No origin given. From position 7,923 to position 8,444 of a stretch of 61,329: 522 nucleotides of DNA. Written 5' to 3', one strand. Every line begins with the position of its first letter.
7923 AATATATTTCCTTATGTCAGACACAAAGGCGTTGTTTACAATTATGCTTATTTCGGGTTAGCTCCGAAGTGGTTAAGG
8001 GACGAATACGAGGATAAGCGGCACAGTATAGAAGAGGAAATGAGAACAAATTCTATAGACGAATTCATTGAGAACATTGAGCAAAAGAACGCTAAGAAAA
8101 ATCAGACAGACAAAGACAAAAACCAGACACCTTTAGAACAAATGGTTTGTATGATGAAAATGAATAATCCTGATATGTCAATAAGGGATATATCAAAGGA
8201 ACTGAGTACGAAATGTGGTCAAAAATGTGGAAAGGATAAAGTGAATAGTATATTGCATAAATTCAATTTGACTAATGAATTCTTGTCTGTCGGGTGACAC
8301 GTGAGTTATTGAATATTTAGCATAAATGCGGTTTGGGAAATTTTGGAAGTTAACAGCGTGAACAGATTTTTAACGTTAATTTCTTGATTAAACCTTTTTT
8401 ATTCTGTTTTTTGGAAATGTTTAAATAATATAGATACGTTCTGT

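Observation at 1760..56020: Highly over-represented, transcription-co-oriented dispersed motif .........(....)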

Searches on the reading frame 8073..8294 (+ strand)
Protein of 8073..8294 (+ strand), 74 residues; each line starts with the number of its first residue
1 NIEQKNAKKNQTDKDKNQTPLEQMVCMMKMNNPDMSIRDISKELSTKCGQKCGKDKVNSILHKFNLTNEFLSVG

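Call 81: search_protein_families(library=pfam, proteins=[window:8073-8294:+], max_evalue=5)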
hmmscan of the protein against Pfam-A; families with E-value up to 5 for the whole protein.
window:8073-8294:+ (74 aa): 2 families
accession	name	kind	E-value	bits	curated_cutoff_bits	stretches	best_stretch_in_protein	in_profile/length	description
PF02650.20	HTH_WhiA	-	0.00012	22.8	27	1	16-64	36-80/84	WhiA C-terminal HTH domain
PF01498.24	HTH_Tnp_Tc3_2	-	0.0011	19.7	31.5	1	31-67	10-45/72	Transposase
